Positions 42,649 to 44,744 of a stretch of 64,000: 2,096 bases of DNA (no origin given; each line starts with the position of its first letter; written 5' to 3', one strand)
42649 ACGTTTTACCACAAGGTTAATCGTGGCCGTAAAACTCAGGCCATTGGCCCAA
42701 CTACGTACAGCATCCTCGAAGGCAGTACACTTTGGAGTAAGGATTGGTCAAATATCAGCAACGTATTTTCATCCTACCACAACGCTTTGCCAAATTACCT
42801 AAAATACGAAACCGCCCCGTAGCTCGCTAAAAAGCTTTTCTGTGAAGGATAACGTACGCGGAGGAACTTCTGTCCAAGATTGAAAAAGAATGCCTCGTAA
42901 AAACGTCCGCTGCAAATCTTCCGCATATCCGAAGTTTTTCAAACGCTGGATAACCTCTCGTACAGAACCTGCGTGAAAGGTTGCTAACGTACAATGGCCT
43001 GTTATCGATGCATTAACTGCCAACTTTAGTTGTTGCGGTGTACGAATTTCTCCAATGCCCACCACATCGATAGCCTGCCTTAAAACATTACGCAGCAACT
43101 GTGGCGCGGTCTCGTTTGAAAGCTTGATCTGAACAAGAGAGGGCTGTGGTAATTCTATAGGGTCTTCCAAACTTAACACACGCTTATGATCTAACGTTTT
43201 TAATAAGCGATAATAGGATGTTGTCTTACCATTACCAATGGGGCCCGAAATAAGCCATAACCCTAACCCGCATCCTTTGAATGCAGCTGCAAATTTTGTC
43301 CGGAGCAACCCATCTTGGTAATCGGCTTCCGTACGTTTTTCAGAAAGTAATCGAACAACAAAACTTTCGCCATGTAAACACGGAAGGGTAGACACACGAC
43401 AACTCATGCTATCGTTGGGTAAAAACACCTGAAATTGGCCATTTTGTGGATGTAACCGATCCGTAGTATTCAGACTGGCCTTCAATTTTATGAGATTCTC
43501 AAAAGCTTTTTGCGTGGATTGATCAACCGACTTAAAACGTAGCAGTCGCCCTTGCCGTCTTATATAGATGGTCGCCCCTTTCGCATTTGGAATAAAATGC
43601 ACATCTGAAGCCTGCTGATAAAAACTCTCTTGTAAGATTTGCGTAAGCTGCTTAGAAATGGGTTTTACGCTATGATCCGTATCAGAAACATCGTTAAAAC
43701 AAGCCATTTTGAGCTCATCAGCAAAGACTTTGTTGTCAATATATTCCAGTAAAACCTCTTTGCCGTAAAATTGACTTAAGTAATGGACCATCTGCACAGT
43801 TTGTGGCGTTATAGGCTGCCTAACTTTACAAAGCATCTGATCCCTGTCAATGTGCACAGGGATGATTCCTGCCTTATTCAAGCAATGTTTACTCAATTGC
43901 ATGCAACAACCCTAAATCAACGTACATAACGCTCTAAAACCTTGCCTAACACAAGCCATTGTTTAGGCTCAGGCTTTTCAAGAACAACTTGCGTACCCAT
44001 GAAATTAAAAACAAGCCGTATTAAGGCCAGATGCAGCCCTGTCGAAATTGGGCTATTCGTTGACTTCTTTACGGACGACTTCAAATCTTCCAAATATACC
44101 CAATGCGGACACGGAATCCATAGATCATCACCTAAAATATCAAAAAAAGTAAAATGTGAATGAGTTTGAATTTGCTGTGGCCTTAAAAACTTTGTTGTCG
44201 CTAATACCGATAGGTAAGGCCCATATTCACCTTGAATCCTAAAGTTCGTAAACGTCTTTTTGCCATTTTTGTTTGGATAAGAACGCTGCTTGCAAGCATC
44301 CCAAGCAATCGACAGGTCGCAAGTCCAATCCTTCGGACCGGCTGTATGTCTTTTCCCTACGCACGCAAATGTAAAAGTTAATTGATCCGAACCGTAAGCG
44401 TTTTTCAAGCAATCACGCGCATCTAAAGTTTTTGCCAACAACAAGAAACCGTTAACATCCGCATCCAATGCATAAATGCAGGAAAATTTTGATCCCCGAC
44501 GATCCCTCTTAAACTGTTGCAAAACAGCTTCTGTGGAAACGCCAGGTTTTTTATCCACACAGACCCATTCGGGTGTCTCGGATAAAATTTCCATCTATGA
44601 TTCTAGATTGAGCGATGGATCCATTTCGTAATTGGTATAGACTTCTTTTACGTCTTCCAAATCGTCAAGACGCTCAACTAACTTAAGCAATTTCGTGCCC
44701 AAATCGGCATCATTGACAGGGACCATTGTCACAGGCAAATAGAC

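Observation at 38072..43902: Non-canonical type-IV-filament module: pilin-like protein + GspF + 908-aa PilX-N-anchored giant + convergent short ATPase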

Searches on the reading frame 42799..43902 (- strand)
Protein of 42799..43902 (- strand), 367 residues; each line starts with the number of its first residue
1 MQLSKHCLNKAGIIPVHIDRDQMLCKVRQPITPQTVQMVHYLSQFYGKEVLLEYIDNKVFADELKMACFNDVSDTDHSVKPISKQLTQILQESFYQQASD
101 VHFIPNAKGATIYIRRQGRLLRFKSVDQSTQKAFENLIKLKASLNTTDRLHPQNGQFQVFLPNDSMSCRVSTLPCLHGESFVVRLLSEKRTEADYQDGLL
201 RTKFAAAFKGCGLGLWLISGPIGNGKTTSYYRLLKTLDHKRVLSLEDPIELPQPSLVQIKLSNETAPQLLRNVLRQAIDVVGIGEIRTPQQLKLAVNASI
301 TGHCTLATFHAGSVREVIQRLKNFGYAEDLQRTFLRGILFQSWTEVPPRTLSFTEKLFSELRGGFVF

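Call 4: search_protein_families(library=pfam, proteins=[window:42799-43902:-], max_evalue=0.1)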
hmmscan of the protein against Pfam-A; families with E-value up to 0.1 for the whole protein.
window:42799-43902:- (367 aa): 3 families
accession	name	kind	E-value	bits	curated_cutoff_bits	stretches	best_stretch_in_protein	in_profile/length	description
PF00437.27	T2SSE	-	1.2e-53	182.5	24.9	1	78-341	4-275/370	Type II/IV secretion system protein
PF13401.12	AAA_22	-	0.00032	21.5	27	1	215-284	7-64/130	AAA domain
PF13191.12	AAA_16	-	0.048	14.6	32.6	1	198-273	10-78/167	AAA ATPase domain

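Call 5: search_protein_families(library=ncbifam, proteins=[window:42799-43902:-], max_evalue=0.1)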
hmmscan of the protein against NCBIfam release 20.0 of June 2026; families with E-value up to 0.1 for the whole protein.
window:42799-43902:- (367 aa): 17 families
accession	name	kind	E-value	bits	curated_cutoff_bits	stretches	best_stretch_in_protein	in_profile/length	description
NF041000.1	ATPase_ComGA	equivalog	7.5e-56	189.1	300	1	88-341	2-262/267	competence type IV pilus ATPase ComGA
NF007755.0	PRK10436.1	equivalog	1e-50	172.7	617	1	4-333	11-344/465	type II secretion system protein GspE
TIGR02533.1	type_II_gspE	equivalog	3.1e-45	154.8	630.25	1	48-341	73-376/486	type II secretion system ATPase GspE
TIGR02538.1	type_IV_pilB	equivalog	4.3e-42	144.5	675.65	1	70-326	169-434/564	type IV-A pilus assembly ATPase PilB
NF053534.1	T4PilAsmATPsTfpB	equivalog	9.3e-39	133.3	850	1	70-341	189-469/584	type IV pilus assembly ATPase TfpB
TIGR01420.1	pilT_fam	subfamily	7.4e-24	84.6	319.1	1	86-329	2-246/343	PilT/PilU family type 4a pilus ATPase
TIGR02525.1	plasmid_TraJ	equivalog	1.6e-14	53.7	368.3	1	206-321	144-269/372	plasmid transfer ATPase TraJ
NF058587.1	archaellum_moto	equivalog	1.7e-10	40.3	550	1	218-322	280-394/527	archaellum flagellar ATPase motor FlaI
TIGR03819.1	heli_sec_ATPase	hypoth_equivalog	1.4e-08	34.3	373.15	1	216-335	181-311/340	TadA family conjugal transfer-associated ATPase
TIGR02782.1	TrbB_P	equivalog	2.6e-08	33.5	304.55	1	217-323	140-254/303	P-type conjugative transfer ATPase TrbB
TIGR02788.1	VirB11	equivalog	3.5e-08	32.8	249.95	1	217-324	148-265/308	P-type DNA transfer ATPase VirB11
TIGR02524.1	dot_icm_DotB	equivalog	5.6e-07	29.1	463.3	1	214-333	135-269/358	Dot/Icm type IV secretion system ATPase DotB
NF053672.1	bindosome_BasE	exception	1e-05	24.5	1000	1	217-323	274-390/512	bindosome assembly system ATPase subunit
NF010469.0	PRK13894.1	subfamily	4e-05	23.1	508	1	217-323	153-266/320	conjugal transfer ATPase TrbB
NF010407.0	PRK13833.1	subfamily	0.0043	16.5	499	1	217-324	148-262/323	conjugal transfer protein TrbB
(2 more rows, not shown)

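Call 17: find_related_loci(query=window:42799-43902:-, collection=genome_contigs, flank=10000)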
Query window:42799-43902:- (367 aa) in genome_contigs; peptide patterns used: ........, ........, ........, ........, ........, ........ (x = any residue, [..] = any of these).
48 stretches matched a pattern, but none encodes a relative of the query by tblastn (E <= 1e-3).

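Call 18: find_homologous_proteins(query=window:42799-43902:-, max_evalue=1e-20)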
Query window:42799-43902:- (367 aa): 150 proteins with E <= 1e-20 among 1434 candidates; the best 120 are listed.
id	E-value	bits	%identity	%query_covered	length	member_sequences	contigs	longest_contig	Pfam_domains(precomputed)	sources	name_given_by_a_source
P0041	2.0e-242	822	99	100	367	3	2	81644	PF00437.27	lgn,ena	-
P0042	1.3e-113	398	54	96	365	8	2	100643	PF00437.27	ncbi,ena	-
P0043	4.0e-97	344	47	94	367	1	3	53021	PF00437.27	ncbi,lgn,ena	-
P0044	4.8e-96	340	48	94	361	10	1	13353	PF00437.27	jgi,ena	jgi:type II secretory ATPase GspE/PulE/Tfp pilus assembly ATPase PilB-like protein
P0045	2.1e-95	338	46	96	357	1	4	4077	PF00437.27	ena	-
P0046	1.2e-94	336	46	96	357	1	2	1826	PF00437.27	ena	-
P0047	7.0e-94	333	45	96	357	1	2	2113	PF00437.27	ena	-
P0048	3.1e-92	328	45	96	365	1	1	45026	PF00437.27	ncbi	-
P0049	3.5e-92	328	46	96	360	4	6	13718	PF00437.27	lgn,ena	-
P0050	1.8e-91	325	47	97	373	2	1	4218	PF00437.27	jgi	-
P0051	2.3e-91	325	46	96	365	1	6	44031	PF00437.27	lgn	-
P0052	1.2e-90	323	46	94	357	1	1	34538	PF00437.27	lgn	-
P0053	1.5e-90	322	46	94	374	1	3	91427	PF00437.27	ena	-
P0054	2.5e-90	322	45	96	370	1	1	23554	PF00437.27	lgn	-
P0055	2.9e-90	321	46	94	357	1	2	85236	PF00437.27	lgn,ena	-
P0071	2.0e-76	276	43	95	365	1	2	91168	PF00437.27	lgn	-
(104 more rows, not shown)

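Call 19: find_encoding_contigs(protein=P0042, flank=10000, max_places=1)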
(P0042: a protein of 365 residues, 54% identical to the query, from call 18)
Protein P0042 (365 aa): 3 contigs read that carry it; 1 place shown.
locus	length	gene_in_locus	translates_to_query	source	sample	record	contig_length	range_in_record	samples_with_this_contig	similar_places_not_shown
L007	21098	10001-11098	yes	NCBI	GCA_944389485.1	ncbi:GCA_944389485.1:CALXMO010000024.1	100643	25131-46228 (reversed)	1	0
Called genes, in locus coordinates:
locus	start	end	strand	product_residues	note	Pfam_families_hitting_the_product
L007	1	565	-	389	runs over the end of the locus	PF25199:nSTAND_NTPase5 (faint), PF00437:T2SSE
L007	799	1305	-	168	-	PF02245:Pur_DNA_glyco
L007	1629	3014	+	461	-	PF11638:DnaA_N, PF00308:Bac_DnaA, PF01695:IstB_IS21 (weak), PF00004:AAA, PF08299:Bac_DnaA_C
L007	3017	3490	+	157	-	-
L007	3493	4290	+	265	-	PF00303:Thymidylat_synt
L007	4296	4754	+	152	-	PF00186:DHFR_1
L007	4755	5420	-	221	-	PF00132:Hexapep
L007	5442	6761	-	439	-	PF00072:Response_reg, PF00158:Sigma54_activat, PF14532:Sigma54_activ_2, PF01078:Mg_chelatase (faint), PF07724:AAA_2, PF07728:AAA_5, PF25601:AAA_lid_14, PF02954:HTH_8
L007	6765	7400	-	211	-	PF01553:Acyltransferase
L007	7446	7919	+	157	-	PF00383:dCMP_cyt_deam_1, PF14437:MafB19-deam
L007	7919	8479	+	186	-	PF02622:DUF179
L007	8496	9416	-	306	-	PF13145:Rotamase_2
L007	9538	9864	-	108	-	PF01649:Ribosomal_S20p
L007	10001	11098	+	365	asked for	PF00437:T2SSE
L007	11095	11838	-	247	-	PF01351:RNase_HII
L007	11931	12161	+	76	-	-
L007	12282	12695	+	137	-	-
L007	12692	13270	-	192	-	PF00625:Guanylate_kin, PF13401:AAA_22 (weak)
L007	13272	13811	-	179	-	-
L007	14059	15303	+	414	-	PF00155:Aminotran_1_2, PF00266:Aminotran_5, PF01053:Cys_Met_Meta_PP, PF01041:DegT_DnrJ_EryC1 (faint), PF01212:Beta_elim_lyase (weak)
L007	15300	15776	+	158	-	PF01592:NifU_N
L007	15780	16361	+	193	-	PF02545:Maf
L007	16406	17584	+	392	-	PF00293:NUDIX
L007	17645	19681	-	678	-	PF12705:PDDEXK_1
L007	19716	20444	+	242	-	-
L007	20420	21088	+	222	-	-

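Call 20: find_encoding_contigs(protein=P0053, flank=10000, max_places=1)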
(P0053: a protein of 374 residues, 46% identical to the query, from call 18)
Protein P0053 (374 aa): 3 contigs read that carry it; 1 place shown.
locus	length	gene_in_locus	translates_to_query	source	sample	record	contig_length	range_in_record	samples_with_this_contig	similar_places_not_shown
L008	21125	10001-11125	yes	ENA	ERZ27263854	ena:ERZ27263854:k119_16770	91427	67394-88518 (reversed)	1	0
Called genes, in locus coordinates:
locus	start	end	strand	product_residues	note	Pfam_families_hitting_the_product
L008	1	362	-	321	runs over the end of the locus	PF03255:ACCA, PF01039:Carboxyl_trans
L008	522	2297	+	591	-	PF00575:S1, PF24353:DUF7513 (faint), PF00575:S1, PF23459:S1_RRP5 (faint), PF17092:PCB_OB (faint), PF00575:S1, PF21710:Spt6_S1, PF24685:OB_RRP5_4th (weak)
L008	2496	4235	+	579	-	-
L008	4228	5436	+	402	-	PF06723:MreB_Mbl, PF14450:FtsA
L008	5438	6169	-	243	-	PF01351:RNase_HII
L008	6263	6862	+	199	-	PF02348:CTP_transf_3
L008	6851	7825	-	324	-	PF01380:SIS, PF00571:CBS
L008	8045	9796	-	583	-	PF03485:Arg_tRNA_synt_N, PF00750:tRNA-synt_1d, PF05746:DALR_1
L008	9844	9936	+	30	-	-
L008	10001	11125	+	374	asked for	PF00437:T2SSE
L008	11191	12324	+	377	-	-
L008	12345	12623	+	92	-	PF09059:TyeA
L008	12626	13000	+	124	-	PF21665:Type_III_SycN (weak)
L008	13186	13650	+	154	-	-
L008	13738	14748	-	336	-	-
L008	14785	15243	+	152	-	-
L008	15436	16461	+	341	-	PF13379:NMT1_2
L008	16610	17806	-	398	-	PF04932:Wzy_C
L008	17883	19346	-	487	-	PF01336:tRNA_anti-codon, PF00152:tRNA-synt_2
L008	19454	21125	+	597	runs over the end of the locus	PF07497:Rho_RNA_bind (weak), PF00006:ATP-synt_ab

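Call 21: find_encoding_contigs(protein=P0071, flank=10000, max_places=1)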
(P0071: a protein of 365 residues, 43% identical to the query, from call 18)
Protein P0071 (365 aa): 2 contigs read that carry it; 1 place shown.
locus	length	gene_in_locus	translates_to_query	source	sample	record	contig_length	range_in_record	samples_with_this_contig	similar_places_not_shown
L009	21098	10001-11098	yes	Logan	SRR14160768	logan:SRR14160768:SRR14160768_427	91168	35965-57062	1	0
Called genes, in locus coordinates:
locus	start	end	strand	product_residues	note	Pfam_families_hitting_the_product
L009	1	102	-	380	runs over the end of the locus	PF00437:T2SSE, PF20720:nSTAND3 (weak)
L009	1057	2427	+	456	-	PF11638:DnaA_N, PF00308:Bac_DnaA, PF01695:IstB_IS21 (weak), PF00004:AAA, PF08299:Bac_DnaA_C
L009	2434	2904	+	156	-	-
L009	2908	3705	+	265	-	PF00303:Thymidylat_synt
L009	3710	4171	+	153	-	PF00186:DHFR_1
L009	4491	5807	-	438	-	PF00072:Response_reg, PF00158:Sigma54_activat, PF14532:Sigma54_activ_2, PF01078:Mg_chelatase (faint), PF07724:AAA_2 (weak), PF07728:AAA_5, PF25601:AAA_lid_14, PF02954:HTH_8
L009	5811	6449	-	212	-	PF01553:Acyltransferase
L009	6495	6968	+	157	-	PF00383:dCMP_cyt_deam_1, PF14437:MafB19-deam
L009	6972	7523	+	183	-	PF02622:DUF179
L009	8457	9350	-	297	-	PF13145:Rotamase_2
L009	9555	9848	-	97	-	PF01649:Ribosomal_S20p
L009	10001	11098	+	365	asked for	PF00437:T2SSE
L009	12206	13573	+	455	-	PF00753:Lactamase_B, PF12706:Lactamase_B_2 (weak), PF16661:Lactamase_B_6 (weak), PF10996:Beta-Casp, PF07521:RMMBL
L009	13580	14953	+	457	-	PF01554:MatE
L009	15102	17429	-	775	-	PF04932:Wzy_C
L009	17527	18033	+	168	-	-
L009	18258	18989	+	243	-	PF01416:PseudoU_synth_1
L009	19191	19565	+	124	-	PF08761:dUTPase_2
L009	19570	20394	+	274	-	PF01790:LGT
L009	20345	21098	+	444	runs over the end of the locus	PF01972:SDH_protease (weak), PF25145:NfeD1b_N, PF24961:NfeD_membrane, PF01957:NfeD (weak)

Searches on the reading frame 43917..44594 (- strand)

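Call 4: search_protein_families(library=pfam, proteins=[window:43917-44594:-], max_evalue=0.1)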
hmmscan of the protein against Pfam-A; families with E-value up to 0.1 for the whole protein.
window:43917-44594:- (225 aa): 1 family
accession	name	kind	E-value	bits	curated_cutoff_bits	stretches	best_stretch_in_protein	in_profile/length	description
PF00849.27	PseudoU_synth_2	-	0.0054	17.4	26.8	1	26-145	28-149/152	RNA pseudouridylate synthase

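Call 5: search_protein_families(library=ncbifam, proteins=[window:43917-44594:-], max_evalue=0.1)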
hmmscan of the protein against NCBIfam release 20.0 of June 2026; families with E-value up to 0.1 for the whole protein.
window:43917-44594:- (225 aa): 2 families
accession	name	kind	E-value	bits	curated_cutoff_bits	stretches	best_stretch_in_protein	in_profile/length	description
TIGR00005.1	rluA_subfam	subfamily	7.9e-07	28.7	192.7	1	11-169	91-253/298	RluA family pseudouridine synthase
NF008385.0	PRK11180.1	equivalog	1.5e-05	24.6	351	1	38-220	133-312/325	23S rRNA pseudouridine(1911/1915/1917) synthase RluD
